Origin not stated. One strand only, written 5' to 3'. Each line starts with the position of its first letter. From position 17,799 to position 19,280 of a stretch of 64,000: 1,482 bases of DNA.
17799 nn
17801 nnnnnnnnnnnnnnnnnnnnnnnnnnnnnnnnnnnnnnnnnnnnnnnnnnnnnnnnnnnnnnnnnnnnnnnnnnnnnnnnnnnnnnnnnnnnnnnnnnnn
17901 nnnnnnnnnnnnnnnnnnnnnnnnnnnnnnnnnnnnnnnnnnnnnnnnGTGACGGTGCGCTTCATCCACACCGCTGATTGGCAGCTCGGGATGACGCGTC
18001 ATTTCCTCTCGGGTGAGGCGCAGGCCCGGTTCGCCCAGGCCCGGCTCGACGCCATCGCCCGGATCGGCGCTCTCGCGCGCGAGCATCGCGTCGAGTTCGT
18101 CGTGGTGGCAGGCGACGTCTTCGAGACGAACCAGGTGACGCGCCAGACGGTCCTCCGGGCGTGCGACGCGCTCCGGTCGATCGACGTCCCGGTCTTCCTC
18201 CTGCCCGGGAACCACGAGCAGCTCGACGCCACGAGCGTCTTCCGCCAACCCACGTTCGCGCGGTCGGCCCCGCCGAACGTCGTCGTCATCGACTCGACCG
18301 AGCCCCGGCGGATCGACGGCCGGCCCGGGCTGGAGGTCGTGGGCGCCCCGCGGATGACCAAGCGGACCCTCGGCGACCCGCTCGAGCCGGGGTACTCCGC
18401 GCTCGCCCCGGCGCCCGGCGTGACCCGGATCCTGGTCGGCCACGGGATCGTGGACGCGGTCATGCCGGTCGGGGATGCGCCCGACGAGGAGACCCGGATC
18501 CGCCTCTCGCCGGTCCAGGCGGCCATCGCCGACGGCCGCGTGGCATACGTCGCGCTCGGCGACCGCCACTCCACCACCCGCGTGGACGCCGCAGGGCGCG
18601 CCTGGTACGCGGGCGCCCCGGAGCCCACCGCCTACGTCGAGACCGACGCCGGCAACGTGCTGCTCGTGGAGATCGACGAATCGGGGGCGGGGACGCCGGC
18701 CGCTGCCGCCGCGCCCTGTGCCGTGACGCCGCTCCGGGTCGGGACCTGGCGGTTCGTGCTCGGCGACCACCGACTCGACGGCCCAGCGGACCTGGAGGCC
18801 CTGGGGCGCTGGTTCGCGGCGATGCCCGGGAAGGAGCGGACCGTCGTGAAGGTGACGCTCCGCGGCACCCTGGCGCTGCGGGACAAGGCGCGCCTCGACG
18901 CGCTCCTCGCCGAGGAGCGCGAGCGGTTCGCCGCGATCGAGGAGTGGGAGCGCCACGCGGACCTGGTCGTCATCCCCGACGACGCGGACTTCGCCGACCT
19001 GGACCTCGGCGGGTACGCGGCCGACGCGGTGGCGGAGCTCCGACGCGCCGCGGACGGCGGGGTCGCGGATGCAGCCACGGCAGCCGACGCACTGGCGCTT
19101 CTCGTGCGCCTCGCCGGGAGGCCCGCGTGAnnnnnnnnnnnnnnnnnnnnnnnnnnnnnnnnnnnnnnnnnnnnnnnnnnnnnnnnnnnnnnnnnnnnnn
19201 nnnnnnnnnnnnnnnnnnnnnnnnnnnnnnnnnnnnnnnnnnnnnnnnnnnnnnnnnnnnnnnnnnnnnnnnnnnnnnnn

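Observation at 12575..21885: Translationally coupled four-gene nuclease/helicase module: NERD-SF1 helicase, UvrD-Cas4-type nuclease, SbcD, hook-less SbcC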

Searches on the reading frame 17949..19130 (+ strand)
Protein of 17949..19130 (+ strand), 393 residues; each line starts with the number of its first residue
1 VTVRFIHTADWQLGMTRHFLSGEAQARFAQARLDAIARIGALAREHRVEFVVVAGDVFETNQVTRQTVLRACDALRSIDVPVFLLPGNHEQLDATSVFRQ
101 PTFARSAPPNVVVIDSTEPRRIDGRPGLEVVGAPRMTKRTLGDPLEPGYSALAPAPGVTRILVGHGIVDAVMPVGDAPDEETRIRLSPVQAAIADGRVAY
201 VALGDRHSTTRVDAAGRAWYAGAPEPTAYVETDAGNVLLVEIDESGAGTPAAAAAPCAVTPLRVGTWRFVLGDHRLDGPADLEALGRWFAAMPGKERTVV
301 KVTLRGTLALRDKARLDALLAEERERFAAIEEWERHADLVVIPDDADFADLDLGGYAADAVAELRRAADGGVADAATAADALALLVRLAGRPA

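Call 7: search_protein_families(library=pfam, proteins=[window:17949-19130:+], max_evalue=0.01)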
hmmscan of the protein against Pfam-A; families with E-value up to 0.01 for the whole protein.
window:17949-19130:+ (393 aa): 2 families
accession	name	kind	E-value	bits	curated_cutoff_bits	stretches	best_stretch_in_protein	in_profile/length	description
PF00149.33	Metallophos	-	4.3e-09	37.5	21.5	1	4-104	2-84/191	Calcineurin-like phosphoesterase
PF18844.6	baeRF_family2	-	0.0073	16.9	26.9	1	37-74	65-102/149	Bacterial archaeo-eukaryotic release factor family 2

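Call 8: search_protein_families(library=padloc, proteins=[window:17949-19130:+], max_evalue=0.01)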
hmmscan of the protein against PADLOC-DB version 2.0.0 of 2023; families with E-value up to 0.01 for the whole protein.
window:17949-19130:+ (393 aa): 1 family
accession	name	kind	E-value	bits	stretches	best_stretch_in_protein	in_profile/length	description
PDLC00736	Effector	-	0.0086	13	1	18-90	12-85/561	Endonuclease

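Call 9: search_protein_families(library=ncbifam, proteins=[window:17949-19130:+], max_evalue=0.01)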
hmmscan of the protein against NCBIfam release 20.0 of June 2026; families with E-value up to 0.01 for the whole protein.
window:17949-19130:+ (393 aa): 8 families
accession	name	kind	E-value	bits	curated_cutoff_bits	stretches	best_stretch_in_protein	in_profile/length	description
TIGR00619.1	sbcd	subfamily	3.2e-11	43.5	77.65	1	4-97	2-93/252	exonuclease subunit SbcD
NF008206.2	PRK10966.1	equivalog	1.3e-10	40.9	450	1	4-91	2-86/380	exonuclease subunit SbcD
NF041029.1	Mre11_Pyroc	equivalog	7.8e-08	31.6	600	1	4-91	2-87/438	DNA double-strand break repair protein Mre11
NF041754.1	sbcd_Bac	equivalog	6.1e-07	29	750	1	4-94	2-90/390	exonuclease subunit SbcD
NF041030.1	Mre11_Halo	equivalog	1.6e-06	27.6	550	1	3-93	2-90/361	DNA double-strand break repair protein Mre11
TIGR04123.1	P_estr_lig_assc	hypoth_equivalog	0.00013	21.5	150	1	8-91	26-110/207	ligase-associated DNA damage response endonuclease PdeM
NF041753.2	sbcd_Staph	equivalog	0.00097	18.1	480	1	4-91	2-87/375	exonuclease subunit SbcD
TIGR00583.1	mre11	equivalog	0.0024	16.9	434.6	1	22-78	17-73/405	DNA repair protein (mre11)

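Call 20: search_solved_structures(query=window:17949-19130:+, max_evalue=0.01)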
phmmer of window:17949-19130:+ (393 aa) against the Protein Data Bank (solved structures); distinct sequences matched with E-value up to 0.01: 17.
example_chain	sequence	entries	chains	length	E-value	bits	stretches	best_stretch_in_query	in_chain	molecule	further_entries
4lty_C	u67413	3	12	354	6.5e-07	32.1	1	3-134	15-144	Exonuclease subunit SbcD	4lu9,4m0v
6s6v_A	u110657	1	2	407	1.4e-06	31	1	4-134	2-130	Nuclease SbcCD subunit D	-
7yzo_A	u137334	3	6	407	1.4e-05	27.7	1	4-100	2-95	Nuclease SbcCD subunit D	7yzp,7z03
6s85_A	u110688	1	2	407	1.8e-05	27.3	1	4-99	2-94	Nuclease SbcCD subunit D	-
4o24_A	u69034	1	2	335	3.4e-05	26.4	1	3-130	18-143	Exonuclease, putative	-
2q8u_A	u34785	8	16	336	3.4e-05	26.4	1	3-130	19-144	Exonuclease, putative | Nuclease SbcCD subunit D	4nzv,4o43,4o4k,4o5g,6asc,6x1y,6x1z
4hd0_A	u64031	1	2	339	4.8e-05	26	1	3-92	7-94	DNA double-strand break repair protein Mre11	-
1ii7_A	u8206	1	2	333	6.2e-05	25.6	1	4-92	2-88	Mre11 nuclease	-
3qg5_C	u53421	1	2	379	6.5e-05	25.5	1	4-130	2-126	Mre11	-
3dsc_A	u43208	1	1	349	6.7e-05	25.5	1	4-92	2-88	DNA double-strand break repair protein mre11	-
3thn_A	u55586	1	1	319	0.00046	22.7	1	4-130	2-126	Exonuclease, putative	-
7dog_A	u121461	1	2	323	0.0006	22.3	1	3-92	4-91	Nuclease SbcCD subunit D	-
3tho_B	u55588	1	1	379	0.00073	22.1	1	4-130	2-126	Exonuclease, putative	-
3dsd_A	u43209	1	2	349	0.001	21.6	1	4-92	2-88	DNA double-strand break repair protein mre11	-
1s8e_A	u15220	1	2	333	0.0034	19.9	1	4-89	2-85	exonuclease putative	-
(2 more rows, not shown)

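Call 27: find_homologous_proteins(query=window:17949-19130:+, max_evalue=0.00001)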
Query window:17949-19130:+ (393 aa): 4823 proteins with E <= 0.00001 among 8000 candidates; the best 120 are listed.
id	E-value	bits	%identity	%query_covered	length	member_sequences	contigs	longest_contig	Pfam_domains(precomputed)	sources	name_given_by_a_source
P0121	1.7e-251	852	100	100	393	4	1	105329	PF00149.34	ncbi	-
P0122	1.6e-220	750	88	100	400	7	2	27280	PF00149.34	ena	-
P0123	1.3e-217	740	86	99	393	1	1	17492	PF00149.34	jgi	jgi:DNA repair exonuclease SbcCD nuclease subunit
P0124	1.0e-216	738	84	100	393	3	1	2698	PF00149.34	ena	-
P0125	3.3e-216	736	85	99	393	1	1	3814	PF00149.34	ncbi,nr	ncbi:MAG: metallophosphoesterase [Chloroflexi bacterium]|nr:metallophosphoesterase [Chloroflexota ba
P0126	3.7e-214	729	84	99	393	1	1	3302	PF00149.34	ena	-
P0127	1.2e-212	724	84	99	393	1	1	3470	PF00149.34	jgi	jgi:DNA repair exonuclease SbcCD nuclease subunit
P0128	2.0e-208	710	83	100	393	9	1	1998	PF00149.34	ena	-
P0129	3.1e-203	693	80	100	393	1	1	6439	PF00149.34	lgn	-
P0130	5.9e-203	692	81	100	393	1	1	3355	PF00149.34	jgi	-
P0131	2.4e-202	690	82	93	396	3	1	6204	PF00149.34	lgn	-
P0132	4.1e-200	683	81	99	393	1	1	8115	PF00149.34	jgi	jgi:DNA repair exonuclease SbcCD nuclease subunit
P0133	1.2e-198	678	79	100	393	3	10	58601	PF00149.34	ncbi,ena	-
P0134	5.6e-198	676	79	100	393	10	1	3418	PF00149.34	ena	-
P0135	1.1e-197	675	79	100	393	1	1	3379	PF00149.34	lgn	-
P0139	1.7e-194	664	78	99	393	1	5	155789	PF00149.34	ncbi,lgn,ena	-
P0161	1.1e-122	428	56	99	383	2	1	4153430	PF00149.34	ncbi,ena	-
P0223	7.2e-113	396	55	99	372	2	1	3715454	PF00149.34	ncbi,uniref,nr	ncbi:metallophosphoesterase family protein [Actinomarinicola tropica]|uniref:Nuclease SbcCD subunit 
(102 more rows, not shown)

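Call 28: find_encoding_contigs(protein=P0139, flank=10000, max_places=3)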
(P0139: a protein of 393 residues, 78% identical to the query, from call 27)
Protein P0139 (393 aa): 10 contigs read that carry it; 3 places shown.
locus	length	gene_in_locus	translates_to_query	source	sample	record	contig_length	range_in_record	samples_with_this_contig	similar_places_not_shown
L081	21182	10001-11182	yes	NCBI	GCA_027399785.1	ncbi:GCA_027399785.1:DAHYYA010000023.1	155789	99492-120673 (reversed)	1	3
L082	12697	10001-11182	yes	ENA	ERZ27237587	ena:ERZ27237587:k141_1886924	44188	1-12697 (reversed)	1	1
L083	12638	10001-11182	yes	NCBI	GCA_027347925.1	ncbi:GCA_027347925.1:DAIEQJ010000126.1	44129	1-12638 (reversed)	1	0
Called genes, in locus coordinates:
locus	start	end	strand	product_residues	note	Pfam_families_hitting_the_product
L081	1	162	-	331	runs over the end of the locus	PF01058:Oxidored_q6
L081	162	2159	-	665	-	PF13534:Fer4_17 (faint), PF13746:Fer4_18 (faint), PF13237:Fer4_10 (faint), PF17179:Fer4_22, PF00175:NAD_binding_1, PF10418:DHODB_Fe-S_bind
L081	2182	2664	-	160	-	PF00027:cNMP_binding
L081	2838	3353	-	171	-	PF01750:HycI (weak)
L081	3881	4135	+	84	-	-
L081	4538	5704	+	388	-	PF10009:DUF2252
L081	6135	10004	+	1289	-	PF00580:UvrD-helicase, PF13245:AAA_19, PF13604:AAA_30 (faint), PF00580:UvrD-helicase, PF13361:UvrD_C, PF13538:UvrD_C_2 (faint), PF12705:PDDEXK_1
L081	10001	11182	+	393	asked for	PF00149:Metallophos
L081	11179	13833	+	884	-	PF02463:SMC_N (faint), PF13175:AAA_15, PF13476:AAA_23, PF13514:AAA_27 (weak)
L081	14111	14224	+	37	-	-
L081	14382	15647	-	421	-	-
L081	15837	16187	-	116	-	PF13451:zf_Tbcl, PF23477:zf_Tbcl_2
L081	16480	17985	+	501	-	-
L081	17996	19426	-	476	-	-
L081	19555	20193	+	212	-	-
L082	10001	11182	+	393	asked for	PF00149:Metallophos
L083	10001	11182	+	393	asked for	PF00149:Metallophos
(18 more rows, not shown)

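Call 29: find_encoding_contigs(protein=P0161, flank=10000, max_places=2)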
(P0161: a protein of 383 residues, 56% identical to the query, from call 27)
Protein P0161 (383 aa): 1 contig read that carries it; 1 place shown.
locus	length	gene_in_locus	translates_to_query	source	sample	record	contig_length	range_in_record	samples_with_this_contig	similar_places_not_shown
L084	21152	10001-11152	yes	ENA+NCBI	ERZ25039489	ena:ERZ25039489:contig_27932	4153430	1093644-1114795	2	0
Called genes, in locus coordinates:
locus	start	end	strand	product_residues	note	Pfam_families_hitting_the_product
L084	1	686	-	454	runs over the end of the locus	PF03916:NrfD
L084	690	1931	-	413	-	PF00037:Fer4 (weak), PF12797:Fer4_2 (weak), PF12837:Fer4_6 (weak), PF12838:Fer4_7 (weak), PF13247:Fer4_11, PF13187:Fer4_9 (weak), PF00037:Fer4 (weak), PF12838:Fer4_7, +9 more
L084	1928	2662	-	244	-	PF13435:Cytochrome_C554 (faint), PF14522:Cytochrome_C7 (faint), PF09699:Paired_CXXCH_1 (faint), PF14537:Cytochrom_c3_2 (faint)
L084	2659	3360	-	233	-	PF00196:GerE, PF08281:Sigma70_r4_2 (weak)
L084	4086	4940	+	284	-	PF00132:Hexapep (faint)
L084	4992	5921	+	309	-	PF00291:PALP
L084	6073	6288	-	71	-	-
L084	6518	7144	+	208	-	PF00596:Aldolase_II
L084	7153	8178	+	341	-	PF01008:IF-2B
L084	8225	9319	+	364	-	-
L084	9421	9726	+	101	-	PF07110:EthD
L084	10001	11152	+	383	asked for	PF00149:Metallophos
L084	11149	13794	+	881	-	PF02463:SMC_N (faint), PF13175:AAA_15, PF13476:AAA_23, PF13514:AAA_27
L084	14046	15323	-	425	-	PF00232:Glyco_hydro_1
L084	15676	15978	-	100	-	PF27253:AF_1253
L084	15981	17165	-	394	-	PF01656:CbiA (weak), PF02374:ArsA_ATPase, PF17886:ArsA_HSP20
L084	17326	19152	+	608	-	PF00089:Trypsin, PF13365:Trypsin_2, PF00595:PDZ (weak), PF13180:PDZ_2, PF17820:PDZ_6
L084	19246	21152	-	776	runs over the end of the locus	PF03023:MurJ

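Call 30: find_encoding_contigs(protein=P0223, flank=10000, max_places=2)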
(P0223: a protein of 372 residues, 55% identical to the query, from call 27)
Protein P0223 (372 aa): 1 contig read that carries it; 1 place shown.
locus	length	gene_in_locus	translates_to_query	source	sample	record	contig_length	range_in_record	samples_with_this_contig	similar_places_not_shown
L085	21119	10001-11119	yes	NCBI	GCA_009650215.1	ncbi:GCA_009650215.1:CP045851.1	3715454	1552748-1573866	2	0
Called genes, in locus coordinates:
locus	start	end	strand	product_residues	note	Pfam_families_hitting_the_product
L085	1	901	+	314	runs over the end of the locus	PF19300:BPD_transp_1_N, PF00528:BPD_transp_1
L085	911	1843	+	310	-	PF12911:OppC_N, PF00528:BPD_transp_1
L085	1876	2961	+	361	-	PF00005:ABC_tran, PF02463:SMC_N (faint), PF08352:oligo_HPY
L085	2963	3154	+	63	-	-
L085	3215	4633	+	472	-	PF01425:Amidase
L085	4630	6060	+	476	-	PF01425:Amidase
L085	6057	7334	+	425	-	PF07690:MFS_1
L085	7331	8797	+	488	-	PF06609:TRI12, PF07690:MFS_1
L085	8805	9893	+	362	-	PF13439:Glyco_transf_4 (weak), PF00201:UDPGT (weak), PF06722:EryCIII-like_C, PF04101:Glyco_tran_28_C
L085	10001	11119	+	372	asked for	PF00149:Metallophos (weak)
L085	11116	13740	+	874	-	PF02463:SMC_N (weak), PF13175:AAA_15 (weak), PF13476:AAA_23, PF13514:AAA_27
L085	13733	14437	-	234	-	-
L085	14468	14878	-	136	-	PF07100:ASRT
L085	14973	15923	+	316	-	PF02678:Pirin, PF05726:Pirin_C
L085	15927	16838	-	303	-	PF23023:Anti-Pycsar_Apyc1, PF00753:Lactamase_B, PF12706:Lactamase_B_2 (weak)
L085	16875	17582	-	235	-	PF02592:Vut_1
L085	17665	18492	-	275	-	PF07848:PaaX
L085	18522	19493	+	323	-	PF00487:FA_desaturase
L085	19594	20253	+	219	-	-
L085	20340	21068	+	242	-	PF21863:HTH_67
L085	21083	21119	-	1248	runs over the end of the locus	PF00270:DEAD (weak), PF13401:AAA_22 (faint), PF00271:Helicase_C, PF21010:HA2_C, PF07717:OB_NTP_bind, PF11898:DUF3418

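Call 32: find_encoding_contigs(protein=P0123, flank=10000, max_places=2)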
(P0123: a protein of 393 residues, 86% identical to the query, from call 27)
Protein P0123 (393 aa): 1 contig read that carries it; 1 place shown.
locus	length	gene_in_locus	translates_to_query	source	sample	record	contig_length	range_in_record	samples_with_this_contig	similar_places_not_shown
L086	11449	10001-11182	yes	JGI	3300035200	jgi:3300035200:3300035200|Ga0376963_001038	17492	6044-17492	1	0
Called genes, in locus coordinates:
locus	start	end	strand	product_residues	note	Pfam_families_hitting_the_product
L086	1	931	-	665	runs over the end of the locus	PF13534:Fer4_17 (faint), PF13746:Fer4_18 (faint), PF13187:Fer4_9 (faint), PF13237:Fer4_10 (faint), PF17179:Fer4_22, PF00175:NAD_binding_1, PF10418:DHODB_Fe-S_bind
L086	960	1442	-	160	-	PF00027:cNMP_binding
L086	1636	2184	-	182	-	-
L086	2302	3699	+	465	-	PF10009:DUF2252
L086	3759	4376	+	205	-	-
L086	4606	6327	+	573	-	PF08378:NERD, PF13191:AAA_16 (weak), PF13245:AAA_19, PF13538:UvrD_C_2 (weak)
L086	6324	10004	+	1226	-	PF00580:UvrD-helicase, PF13245:AAA_19, PF01443:Viral_helicase1 (faint), PF00580:UvrD-helicase, PF13361:UvrD_C, PF13538:UvrD_C_2 (faint), PF13361:UvrD_C, PF12705:PDDEXK_1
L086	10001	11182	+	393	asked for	PF00149:Metallophos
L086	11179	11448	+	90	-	?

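Call 33: find_encoding_contigs(protein=P0122, flank=10000, max_places=2)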
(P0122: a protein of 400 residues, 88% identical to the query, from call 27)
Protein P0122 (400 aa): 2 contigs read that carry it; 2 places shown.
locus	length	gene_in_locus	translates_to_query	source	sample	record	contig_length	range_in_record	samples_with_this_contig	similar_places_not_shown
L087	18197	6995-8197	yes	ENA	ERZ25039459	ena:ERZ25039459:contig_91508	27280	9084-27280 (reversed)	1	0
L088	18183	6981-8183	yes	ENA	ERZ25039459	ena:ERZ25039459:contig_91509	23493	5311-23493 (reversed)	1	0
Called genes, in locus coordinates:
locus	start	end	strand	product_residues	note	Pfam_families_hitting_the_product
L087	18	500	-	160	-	PF00027:cNMP_binding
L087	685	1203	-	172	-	PF01750:HycI (weak)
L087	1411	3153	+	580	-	PF08378:NERD (weak), PF13191:AAA_16 (weak), PF13245:AAA_19 (weak), PF13538:UvrD_C_2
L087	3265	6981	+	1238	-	PF00580:UvrD-helicase, PF13245:AAA_19, PF13604:AAA_30 (faint), PF13361:UvrD_C, PF13538:UvrD_C_2 (faint), PF12705:PDDEXK_1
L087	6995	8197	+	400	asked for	PF00149:Metallophos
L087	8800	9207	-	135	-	-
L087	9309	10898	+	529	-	-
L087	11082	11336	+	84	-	PF04014:MazE_antitoxin (weak)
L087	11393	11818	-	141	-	PF02452:PemK_toxin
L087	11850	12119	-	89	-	-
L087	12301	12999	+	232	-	PF09195:Endonuc-BglII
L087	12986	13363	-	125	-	PF03852:Vsr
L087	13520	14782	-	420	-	PF00145:DNA_methylase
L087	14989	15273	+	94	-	-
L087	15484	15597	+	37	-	-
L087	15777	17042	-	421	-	-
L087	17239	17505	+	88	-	PF22180:RH3_dom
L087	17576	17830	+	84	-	PF05016:ParE_toxin (weak)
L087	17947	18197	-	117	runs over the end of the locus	PF13451:zf_Tbcl, PF23477:zf_Tbcl_2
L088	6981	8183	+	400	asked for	PF00149:Metallophos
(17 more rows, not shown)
